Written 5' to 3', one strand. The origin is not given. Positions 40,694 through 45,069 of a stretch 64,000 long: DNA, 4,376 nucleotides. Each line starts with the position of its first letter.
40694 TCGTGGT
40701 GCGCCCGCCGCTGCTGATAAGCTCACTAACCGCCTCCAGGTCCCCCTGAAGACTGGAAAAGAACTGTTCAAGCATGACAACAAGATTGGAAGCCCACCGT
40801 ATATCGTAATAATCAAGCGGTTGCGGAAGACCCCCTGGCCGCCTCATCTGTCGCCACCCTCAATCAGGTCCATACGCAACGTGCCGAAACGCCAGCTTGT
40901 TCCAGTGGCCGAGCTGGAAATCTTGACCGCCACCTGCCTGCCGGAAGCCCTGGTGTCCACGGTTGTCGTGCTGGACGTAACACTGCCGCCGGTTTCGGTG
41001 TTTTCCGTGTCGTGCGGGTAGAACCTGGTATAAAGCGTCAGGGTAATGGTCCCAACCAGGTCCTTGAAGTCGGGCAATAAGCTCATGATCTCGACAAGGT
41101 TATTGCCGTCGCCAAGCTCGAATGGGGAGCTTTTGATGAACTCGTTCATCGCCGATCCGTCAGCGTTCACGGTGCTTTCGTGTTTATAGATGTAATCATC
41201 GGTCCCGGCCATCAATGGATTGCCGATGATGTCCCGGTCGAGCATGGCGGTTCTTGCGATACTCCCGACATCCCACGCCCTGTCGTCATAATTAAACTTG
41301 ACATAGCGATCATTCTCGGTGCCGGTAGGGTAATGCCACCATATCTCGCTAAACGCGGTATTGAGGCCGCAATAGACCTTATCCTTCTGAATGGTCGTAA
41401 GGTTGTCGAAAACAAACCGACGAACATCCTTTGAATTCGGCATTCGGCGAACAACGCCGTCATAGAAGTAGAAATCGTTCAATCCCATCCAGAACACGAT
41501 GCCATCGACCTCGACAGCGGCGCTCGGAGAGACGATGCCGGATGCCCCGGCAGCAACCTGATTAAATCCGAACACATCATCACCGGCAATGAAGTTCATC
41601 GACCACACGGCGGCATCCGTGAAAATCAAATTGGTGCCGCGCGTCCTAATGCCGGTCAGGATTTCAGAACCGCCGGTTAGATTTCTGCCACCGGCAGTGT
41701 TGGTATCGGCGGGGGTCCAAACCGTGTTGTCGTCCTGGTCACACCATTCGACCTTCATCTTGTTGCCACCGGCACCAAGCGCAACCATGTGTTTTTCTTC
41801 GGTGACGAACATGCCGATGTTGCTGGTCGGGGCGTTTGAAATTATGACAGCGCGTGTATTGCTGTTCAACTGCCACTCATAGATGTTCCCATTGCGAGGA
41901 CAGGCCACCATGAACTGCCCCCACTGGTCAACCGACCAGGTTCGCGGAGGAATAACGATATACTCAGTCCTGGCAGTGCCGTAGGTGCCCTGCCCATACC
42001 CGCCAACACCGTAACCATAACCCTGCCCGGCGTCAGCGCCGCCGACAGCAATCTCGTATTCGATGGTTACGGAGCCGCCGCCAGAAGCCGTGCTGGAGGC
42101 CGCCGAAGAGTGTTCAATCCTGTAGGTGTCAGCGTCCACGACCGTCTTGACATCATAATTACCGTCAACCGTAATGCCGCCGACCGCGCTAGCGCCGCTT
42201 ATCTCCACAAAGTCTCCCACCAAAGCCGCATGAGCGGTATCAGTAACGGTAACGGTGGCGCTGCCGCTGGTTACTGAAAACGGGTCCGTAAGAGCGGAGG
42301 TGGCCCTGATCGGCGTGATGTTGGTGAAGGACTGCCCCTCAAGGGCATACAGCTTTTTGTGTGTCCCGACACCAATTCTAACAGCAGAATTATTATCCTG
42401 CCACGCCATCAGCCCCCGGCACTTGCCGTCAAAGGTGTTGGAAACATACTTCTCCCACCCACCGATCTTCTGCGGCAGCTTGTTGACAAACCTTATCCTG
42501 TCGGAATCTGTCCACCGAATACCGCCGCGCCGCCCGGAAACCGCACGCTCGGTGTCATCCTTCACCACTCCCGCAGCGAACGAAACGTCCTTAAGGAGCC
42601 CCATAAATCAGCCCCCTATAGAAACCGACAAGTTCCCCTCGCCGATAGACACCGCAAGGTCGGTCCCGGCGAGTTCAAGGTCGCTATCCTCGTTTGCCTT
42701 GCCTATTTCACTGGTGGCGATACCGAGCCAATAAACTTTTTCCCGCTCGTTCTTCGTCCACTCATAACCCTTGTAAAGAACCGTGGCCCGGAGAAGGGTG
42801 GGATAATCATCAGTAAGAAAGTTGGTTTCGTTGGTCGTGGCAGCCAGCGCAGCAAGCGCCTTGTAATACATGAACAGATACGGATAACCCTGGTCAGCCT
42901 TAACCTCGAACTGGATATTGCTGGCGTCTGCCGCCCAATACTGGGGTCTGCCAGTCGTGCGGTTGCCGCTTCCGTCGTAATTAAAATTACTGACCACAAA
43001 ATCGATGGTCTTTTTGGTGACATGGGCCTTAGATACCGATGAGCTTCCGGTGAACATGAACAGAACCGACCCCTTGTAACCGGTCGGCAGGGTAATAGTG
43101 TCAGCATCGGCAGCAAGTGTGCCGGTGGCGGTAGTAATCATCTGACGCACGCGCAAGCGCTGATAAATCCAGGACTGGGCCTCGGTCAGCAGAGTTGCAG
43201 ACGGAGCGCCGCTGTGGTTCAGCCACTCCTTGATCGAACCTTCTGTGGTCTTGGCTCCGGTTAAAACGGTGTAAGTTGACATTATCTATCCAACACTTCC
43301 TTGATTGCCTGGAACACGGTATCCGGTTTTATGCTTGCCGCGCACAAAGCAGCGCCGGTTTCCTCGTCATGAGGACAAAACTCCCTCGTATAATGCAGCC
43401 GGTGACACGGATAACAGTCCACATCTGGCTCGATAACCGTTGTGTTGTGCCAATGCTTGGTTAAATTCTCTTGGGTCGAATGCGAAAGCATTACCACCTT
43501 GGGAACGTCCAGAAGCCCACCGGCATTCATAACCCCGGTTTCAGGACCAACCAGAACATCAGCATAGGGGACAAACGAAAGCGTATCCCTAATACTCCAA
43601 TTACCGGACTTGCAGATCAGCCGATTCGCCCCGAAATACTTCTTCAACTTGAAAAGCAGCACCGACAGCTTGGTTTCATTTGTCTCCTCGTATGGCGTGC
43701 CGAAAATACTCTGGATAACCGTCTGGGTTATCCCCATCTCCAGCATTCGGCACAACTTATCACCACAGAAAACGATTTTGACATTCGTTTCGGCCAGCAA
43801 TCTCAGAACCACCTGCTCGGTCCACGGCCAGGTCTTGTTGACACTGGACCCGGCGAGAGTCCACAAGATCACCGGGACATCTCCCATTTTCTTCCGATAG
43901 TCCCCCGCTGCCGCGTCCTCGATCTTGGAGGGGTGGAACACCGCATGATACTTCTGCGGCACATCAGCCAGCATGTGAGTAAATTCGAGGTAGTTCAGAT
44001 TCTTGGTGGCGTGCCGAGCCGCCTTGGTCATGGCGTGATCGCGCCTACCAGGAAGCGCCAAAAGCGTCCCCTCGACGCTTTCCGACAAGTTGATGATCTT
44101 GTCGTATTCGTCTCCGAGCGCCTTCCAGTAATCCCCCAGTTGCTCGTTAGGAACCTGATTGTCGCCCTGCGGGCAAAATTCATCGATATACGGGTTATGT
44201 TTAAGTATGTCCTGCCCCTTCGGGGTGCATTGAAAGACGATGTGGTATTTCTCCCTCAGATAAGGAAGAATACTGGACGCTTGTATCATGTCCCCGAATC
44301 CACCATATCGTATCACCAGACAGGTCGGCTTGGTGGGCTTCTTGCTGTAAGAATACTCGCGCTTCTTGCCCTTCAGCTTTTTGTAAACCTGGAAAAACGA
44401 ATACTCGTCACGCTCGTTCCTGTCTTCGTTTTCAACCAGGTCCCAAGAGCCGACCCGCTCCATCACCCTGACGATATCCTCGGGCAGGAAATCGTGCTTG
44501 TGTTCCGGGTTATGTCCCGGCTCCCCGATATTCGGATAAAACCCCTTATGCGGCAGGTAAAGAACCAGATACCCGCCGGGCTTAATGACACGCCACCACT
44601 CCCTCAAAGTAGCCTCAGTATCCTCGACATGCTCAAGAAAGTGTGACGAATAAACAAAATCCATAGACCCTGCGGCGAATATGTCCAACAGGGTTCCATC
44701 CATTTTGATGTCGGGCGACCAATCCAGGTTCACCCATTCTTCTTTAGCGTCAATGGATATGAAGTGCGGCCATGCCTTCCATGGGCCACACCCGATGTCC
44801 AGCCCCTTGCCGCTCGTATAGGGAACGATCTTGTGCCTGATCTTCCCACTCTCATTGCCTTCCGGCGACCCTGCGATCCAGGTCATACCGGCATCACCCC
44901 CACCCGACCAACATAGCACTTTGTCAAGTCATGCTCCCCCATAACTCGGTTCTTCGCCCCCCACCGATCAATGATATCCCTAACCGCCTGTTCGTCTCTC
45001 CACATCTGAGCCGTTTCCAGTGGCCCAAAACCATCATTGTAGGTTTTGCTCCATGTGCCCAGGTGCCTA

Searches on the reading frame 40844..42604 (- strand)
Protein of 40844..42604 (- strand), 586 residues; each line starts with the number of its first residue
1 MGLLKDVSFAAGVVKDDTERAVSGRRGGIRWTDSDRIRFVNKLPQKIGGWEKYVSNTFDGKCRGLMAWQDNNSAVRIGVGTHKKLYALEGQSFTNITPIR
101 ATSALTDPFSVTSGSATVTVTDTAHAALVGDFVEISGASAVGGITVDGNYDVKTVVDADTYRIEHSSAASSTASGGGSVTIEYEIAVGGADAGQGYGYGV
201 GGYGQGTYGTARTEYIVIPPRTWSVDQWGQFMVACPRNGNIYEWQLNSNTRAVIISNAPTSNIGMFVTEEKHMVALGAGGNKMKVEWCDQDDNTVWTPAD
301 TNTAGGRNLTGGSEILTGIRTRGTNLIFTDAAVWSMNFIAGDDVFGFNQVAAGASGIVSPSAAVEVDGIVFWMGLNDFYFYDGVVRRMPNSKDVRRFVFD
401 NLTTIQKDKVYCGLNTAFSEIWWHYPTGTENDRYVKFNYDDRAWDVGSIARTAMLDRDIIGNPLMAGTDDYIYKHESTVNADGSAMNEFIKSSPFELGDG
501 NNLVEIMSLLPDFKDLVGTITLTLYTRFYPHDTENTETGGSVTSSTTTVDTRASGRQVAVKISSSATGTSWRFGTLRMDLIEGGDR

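Call 40: search_protein_families(library=phrogs, proteins=[window:40844-42604:-], max_evalue=0.0001)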
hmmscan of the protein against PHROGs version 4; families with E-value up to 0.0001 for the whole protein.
window:40844-42604:- (586 aa): 1 family
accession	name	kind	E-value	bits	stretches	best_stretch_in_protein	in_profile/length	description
phrog_3287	-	head and packaging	2.5e-70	238.8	1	30-585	27-523/524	virion structural protein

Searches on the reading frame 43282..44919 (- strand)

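Call 40: search_protein_families(library=phrogs, proteins=[window:43282-44919:-], max_evalue=0.0001)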
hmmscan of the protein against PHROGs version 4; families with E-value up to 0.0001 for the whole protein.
window:43282-44919:- (545 aa): 1 family
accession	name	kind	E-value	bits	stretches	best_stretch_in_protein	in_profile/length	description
phrog_22502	-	other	1.6e-05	25.8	1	81-128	134-181/276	methyltransferase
